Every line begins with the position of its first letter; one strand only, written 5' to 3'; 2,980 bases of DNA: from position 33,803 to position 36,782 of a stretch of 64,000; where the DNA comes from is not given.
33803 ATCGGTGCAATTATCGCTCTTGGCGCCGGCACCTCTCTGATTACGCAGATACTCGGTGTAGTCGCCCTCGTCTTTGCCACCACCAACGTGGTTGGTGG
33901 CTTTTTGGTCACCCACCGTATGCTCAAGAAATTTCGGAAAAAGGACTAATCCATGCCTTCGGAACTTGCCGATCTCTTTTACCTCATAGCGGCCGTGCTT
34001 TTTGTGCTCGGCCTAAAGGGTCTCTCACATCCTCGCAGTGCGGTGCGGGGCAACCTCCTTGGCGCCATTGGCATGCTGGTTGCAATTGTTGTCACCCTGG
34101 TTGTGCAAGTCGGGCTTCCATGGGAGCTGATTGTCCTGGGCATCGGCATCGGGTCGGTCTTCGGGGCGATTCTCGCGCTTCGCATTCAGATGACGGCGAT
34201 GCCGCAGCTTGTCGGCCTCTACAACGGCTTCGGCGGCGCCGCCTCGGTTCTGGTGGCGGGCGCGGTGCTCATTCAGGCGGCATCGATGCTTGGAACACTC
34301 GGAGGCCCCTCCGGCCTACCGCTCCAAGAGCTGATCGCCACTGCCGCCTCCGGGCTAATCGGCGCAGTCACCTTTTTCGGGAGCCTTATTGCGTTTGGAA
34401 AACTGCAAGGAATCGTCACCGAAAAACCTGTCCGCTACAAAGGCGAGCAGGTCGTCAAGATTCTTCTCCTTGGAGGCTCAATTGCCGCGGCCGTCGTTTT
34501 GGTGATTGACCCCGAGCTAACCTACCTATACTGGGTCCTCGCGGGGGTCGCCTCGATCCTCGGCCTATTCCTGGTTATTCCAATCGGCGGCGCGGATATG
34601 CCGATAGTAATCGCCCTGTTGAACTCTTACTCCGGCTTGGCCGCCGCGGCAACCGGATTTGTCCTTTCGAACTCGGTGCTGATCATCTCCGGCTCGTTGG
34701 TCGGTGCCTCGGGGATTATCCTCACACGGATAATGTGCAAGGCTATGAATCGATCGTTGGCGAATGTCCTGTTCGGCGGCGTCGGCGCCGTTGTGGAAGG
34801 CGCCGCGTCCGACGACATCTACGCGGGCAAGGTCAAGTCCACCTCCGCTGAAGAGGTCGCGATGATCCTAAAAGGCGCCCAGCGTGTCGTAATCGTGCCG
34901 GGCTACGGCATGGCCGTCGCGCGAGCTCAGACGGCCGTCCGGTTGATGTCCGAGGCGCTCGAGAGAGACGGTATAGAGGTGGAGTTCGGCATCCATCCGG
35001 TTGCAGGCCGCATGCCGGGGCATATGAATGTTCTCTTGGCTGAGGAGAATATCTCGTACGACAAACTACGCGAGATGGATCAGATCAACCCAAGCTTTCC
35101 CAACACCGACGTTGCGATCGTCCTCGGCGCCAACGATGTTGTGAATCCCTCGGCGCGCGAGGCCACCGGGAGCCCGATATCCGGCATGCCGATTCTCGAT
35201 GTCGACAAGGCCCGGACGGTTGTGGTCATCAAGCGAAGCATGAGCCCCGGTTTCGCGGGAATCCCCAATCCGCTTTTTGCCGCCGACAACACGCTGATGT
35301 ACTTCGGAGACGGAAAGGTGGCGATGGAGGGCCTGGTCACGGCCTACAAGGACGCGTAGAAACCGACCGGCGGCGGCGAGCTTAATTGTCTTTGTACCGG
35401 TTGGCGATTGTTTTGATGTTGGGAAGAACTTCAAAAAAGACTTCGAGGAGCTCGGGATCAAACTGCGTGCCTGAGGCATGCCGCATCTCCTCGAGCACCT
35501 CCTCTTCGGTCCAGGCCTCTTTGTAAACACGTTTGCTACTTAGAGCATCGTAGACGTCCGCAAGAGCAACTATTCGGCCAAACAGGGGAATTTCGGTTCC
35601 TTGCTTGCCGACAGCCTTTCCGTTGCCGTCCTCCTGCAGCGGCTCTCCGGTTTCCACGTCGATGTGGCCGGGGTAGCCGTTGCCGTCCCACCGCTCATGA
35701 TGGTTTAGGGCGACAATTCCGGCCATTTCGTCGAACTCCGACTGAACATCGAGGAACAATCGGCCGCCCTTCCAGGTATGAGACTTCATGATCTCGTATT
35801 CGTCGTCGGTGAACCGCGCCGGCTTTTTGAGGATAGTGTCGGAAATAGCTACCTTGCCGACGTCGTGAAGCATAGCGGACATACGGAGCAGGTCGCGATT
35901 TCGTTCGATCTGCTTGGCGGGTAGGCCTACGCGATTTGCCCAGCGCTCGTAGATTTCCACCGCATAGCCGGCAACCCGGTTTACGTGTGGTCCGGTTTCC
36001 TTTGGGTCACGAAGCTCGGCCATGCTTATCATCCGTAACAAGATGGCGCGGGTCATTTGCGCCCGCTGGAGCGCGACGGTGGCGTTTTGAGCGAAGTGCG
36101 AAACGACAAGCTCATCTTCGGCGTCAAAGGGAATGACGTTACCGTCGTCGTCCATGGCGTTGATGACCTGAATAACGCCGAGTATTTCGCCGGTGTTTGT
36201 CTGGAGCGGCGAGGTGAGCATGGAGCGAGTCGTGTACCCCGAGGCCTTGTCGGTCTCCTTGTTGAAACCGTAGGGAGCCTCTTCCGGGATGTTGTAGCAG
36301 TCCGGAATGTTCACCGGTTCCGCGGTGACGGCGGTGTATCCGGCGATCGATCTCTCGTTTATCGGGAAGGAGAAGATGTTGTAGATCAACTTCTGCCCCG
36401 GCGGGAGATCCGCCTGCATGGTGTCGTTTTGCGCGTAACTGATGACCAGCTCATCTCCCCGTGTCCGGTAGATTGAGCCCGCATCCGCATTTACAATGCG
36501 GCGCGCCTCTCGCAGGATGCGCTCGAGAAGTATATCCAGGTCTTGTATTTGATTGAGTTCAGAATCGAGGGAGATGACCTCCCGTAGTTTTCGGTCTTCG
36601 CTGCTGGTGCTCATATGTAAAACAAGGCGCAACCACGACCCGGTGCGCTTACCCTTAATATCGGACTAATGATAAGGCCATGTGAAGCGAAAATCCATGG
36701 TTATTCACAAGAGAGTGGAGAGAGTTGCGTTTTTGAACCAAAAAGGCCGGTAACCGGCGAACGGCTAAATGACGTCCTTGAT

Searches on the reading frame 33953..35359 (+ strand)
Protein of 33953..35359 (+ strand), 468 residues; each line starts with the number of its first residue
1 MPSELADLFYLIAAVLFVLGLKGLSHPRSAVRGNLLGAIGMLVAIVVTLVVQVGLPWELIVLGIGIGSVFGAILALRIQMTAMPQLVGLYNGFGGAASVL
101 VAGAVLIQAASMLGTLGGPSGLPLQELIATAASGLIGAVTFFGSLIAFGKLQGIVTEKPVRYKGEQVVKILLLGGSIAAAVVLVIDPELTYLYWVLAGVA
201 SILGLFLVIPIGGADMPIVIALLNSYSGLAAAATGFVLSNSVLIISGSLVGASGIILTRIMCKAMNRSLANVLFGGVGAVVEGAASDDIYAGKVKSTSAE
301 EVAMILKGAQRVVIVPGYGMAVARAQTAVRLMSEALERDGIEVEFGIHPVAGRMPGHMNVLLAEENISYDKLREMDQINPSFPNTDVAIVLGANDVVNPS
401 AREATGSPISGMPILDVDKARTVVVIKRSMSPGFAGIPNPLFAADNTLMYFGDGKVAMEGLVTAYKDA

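Call 84: search_protein_families(library=pfam, proteins=[window:33953-35359:+], max_evalue=0.00001)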
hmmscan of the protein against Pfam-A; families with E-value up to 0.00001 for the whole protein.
window:33953-35359:+ (468 aa): 1 family
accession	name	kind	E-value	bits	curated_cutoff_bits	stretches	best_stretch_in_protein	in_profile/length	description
PF02233.22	PNTB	-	5.7e-179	596.3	31.7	1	8-463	3-455/456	NAD(P) transhydrogenase beta subunit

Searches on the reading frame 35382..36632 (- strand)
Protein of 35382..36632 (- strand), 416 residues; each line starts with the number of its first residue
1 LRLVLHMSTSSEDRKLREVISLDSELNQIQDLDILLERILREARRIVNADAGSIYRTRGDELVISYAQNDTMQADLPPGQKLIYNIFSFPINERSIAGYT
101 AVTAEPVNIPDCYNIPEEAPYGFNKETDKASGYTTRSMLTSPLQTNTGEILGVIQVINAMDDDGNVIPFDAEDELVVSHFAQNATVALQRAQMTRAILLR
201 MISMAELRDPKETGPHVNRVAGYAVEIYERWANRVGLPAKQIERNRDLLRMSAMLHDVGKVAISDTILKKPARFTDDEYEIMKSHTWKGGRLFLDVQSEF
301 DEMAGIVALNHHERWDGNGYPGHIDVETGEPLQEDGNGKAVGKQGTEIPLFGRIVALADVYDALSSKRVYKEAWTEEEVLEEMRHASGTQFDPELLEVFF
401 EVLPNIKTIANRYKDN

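Call 84: search_protein_families(library=pfam, proteins=[window:35382-36632:-], max_evalue=0.00001)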
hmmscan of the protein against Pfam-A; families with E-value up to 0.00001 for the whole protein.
window:35382-36632:- (416 aa): 4 families
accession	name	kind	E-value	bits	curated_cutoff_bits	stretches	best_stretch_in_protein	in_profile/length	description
PF13487.12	HD_5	-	6.2e-24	85.1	27.2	2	228-323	21-117/170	HD domain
PF01966.28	HD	-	4.7e-17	62.8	22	1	216-363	4-115/116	HD domain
PF01590.32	GAF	-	9.7e-16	58.9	22.4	1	31-188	1-133/133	GAF domain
PF13185.12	GAF_2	-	3e-07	31.2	28.6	1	30-189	2-136/136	GAF domain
